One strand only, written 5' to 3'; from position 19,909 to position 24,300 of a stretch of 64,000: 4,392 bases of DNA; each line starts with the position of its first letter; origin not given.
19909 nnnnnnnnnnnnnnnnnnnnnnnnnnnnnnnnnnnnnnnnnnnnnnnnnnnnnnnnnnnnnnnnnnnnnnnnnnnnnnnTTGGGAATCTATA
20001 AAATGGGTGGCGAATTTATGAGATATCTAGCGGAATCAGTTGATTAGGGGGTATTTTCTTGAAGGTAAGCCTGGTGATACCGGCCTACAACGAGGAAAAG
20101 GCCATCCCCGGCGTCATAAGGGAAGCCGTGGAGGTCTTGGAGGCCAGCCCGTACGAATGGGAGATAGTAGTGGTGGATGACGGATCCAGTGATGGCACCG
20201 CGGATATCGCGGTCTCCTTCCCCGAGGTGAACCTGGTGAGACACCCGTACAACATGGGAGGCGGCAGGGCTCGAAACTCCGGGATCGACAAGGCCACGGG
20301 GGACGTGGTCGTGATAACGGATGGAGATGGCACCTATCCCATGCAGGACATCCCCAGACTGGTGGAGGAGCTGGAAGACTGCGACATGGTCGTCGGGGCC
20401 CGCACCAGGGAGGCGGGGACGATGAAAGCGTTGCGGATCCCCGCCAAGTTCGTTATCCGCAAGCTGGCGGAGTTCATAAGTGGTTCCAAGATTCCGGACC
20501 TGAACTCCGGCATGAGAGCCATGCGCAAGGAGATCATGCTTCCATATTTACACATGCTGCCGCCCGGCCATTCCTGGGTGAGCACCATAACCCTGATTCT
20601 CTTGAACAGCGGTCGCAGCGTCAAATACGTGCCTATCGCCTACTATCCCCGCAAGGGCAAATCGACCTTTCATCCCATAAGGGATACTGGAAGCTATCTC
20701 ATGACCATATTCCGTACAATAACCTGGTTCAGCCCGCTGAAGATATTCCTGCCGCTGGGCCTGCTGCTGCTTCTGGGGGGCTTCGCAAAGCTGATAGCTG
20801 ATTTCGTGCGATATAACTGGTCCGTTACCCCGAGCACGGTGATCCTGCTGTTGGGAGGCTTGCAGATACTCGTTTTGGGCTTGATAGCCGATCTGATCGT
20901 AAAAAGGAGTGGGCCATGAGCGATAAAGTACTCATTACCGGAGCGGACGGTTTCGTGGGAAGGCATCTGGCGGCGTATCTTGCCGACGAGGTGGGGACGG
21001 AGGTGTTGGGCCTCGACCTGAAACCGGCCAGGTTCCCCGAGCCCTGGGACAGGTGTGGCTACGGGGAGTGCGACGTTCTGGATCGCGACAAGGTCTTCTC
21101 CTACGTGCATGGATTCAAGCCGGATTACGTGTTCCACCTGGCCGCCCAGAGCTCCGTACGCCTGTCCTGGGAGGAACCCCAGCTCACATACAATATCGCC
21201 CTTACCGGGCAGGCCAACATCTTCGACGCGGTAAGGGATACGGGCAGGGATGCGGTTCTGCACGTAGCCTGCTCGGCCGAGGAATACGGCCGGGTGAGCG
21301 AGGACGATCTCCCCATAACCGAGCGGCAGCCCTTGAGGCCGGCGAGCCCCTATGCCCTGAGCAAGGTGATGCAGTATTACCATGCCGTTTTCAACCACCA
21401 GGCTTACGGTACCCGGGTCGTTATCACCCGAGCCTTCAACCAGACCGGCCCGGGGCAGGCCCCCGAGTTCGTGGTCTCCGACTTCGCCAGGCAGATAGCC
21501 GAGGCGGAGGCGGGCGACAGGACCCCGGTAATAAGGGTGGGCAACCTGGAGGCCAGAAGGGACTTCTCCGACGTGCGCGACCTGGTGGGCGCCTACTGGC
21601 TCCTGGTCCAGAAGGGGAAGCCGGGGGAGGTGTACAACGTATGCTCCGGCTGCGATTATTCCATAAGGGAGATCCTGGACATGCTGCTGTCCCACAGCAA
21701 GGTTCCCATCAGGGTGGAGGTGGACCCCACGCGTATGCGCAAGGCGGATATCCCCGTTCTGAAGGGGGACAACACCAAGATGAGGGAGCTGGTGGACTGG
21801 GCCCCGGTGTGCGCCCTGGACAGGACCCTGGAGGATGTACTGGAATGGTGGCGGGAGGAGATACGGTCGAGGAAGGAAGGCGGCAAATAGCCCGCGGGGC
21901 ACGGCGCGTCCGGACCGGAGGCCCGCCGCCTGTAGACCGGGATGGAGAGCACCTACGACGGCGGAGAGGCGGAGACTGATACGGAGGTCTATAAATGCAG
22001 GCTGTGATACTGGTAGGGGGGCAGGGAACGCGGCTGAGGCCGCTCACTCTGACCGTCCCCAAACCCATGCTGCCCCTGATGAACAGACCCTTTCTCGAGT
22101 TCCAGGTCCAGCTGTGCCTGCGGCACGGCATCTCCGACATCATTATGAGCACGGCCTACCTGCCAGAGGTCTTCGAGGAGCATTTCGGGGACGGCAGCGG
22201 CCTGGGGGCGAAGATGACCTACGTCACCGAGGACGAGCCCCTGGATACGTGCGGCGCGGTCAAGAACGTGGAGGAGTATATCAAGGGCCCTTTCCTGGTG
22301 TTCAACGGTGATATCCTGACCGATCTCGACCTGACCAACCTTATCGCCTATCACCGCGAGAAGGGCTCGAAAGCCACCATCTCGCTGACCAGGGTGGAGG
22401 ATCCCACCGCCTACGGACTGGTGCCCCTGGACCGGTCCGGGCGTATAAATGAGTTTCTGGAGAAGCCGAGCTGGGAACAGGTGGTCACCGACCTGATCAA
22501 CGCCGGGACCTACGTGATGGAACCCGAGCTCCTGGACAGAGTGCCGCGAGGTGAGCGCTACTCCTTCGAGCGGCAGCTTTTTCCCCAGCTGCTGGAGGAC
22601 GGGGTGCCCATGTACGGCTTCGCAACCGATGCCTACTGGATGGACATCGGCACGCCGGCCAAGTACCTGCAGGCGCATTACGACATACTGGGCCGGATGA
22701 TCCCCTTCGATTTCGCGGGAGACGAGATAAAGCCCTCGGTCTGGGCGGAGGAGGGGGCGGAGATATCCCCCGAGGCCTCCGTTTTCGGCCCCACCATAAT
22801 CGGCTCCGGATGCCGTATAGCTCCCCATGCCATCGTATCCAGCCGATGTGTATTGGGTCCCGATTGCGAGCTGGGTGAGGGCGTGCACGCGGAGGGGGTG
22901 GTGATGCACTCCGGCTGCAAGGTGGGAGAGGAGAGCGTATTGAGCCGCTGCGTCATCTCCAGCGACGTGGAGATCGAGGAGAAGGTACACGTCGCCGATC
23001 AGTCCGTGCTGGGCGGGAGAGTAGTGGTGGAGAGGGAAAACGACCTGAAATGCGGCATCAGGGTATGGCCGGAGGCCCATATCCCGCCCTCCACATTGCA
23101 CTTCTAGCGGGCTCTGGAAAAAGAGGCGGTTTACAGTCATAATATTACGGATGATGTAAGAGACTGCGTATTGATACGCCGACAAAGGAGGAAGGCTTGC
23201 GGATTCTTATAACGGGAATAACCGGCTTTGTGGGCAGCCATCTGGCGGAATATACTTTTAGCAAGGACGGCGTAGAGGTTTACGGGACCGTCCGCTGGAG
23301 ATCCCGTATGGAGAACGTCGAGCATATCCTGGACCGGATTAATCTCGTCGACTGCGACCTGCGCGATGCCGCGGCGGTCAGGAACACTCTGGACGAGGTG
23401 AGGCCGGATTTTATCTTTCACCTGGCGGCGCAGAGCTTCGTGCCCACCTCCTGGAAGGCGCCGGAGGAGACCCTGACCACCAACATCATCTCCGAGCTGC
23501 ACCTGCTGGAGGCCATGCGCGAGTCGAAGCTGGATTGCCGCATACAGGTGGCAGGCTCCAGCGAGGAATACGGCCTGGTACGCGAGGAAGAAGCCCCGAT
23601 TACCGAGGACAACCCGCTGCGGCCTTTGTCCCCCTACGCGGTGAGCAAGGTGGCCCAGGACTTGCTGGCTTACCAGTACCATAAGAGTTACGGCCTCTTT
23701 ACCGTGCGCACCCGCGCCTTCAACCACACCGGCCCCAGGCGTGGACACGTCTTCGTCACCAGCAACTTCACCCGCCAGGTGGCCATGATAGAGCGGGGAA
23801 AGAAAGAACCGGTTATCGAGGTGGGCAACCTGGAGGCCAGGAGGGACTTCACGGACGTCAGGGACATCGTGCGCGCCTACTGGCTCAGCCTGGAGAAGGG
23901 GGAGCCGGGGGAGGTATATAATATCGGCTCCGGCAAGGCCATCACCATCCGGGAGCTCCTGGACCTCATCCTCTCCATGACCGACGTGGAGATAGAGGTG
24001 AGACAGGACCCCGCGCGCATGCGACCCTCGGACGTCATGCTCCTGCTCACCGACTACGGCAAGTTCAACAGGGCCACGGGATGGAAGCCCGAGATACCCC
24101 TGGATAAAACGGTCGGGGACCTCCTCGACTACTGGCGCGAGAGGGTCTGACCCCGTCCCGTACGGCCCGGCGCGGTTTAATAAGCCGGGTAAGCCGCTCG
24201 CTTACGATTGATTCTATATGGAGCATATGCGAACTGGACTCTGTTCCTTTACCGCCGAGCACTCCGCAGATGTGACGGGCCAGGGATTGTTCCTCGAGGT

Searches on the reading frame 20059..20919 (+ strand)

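Call 14: search_protein_families(library=pfam, proteins=[window:20059-20919:+], max_evalue=0.00001)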
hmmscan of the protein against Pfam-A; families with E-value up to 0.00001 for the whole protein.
window:20059-20919:+ (286 aa): 3 families
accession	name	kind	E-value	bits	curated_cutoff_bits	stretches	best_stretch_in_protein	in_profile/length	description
PF00535.33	Glycos_transf_2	-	1.8e-33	116.3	23.3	1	4-159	1-163/168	Glycosyl transferase family 2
PF10111.15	Glyco_tranf_2_2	-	7.2e-08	32.7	27.3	1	4-91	1-92/276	Glycosyltransferase like family 2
PF13641.12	Glyco_tranf_2_3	-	7.5e-06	26.6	27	0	3-91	3-97/230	Glycosyltransferase like family 2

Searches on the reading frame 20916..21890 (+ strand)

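Call 14: search_protein_families(library=pfam, proteins=[window:20916-21890:+], max_evalue=0.00001)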
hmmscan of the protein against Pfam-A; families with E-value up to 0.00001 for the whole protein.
window:20916-21890:+ (324 aa): 3 families
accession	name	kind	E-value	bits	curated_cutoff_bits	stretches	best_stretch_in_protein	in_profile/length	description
PF16363.11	GDP_Man_Dehyd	-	5.8e-64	217.1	27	1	6-307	1-331/332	GDP-mannose 4,6 dehydratase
PF01370.27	Epimerase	-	1.1e-51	176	20.9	1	5-243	1-240/240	NAD dependent epimerase/dehydratase family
PF04321.23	RmlD_sub_bind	-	2.4e-09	37.1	27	1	4-151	2-130/287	RmlD substrate binding domain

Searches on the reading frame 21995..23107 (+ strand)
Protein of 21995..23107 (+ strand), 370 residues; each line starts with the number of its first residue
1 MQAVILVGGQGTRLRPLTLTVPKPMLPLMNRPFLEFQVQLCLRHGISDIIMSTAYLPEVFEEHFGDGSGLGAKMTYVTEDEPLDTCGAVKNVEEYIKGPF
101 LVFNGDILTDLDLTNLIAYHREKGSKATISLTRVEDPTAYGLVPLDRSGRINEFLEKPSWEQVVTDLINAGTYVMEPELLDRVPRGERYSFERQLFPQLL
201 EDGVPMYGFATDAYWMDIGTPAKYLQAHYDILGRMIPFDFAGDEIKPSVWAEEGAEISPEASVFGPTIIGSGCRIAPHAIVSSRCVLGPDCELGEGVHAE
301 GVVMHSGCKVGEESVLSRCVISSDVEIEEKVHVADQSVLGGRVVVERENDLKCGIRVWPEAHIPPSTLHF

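Call 14: search_protein_families(library=pfam, proteins=[window:21995-23107:+], max_evalue=0.00001)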
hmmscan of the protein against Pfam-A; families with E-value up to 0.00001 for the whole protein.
window:21995-23107:+ (370 aa): 5 families
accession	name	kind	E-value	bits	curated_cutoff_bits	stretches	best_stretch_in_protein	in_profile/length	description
PF00483.29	NTP_transferase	-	1.8e-53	182.1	21.2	1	3-231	2-242/245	Nucleotidyl transferase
PF25084.1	LbH_EIF2B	-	1.7e-15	57.4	54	1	249-348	4-102/105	EIF2B subunit epsilon LbH domain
PF00132.30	Hexapep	-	2.6e-10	40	27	0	266-297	1-32/36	Bacterial transferase hexapeptide (six repeats)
PF12804.13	NTP_transf_3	-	3.6e-06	27.7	27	1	3-82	1-68/160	MobA-like NTP transferase domain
PF24894.1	Hexapep_GlmU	-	5.7e-06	26.8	23.3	0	267-333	19-83/104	GlmU-like, C-terminal hexapeptide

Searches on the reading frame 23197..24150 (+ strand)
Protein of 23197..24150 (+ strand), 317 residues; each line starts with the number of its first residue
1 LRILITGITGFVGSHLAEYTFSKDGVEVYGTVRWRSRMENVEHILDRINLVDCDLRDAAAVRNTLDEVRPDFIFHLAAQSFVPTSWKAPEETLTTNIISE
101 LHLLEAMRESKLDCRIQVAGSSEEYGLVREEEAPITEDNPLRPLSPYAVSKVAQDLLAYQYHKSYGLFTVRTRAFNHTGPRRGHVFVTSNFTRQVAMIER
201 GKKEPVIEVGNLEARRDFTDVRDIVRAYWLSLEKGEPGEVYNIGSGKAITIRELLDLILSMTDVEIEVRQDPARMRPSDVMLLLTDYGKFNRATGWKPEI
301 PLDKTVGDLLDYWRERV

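Call 14: search_protein_families(library=pfam, proteins=[window:23197-24150:+], max_evalue=0.00001)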
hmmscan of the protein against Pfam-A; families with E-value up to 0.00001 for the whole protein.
window:23197-24150:+ (317 aa): 4 families
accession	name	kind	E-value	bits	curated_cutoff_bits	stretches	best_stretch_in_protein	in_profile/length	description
PF16363.11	GDP_Man_Dehyd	-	6.8e-89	299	27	1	4-306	1-329/332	GDP-mannose 4,6 dehydratase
PF01370.27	Epimerase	-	5.9e-63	212.9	20.9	1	3-244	1-240/240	NAD dependent epimerase/dehydratase family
PF02719.21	Polysacc_synt_2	-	5.7e-12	45.9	20.2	1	3-117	1-125/293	Polysaccharide biosynthesis protein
PF04321.23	RmlD_sub_bind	-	5.5e-11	42.5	27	1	1-164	1-142/287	RmlD substrate binding domain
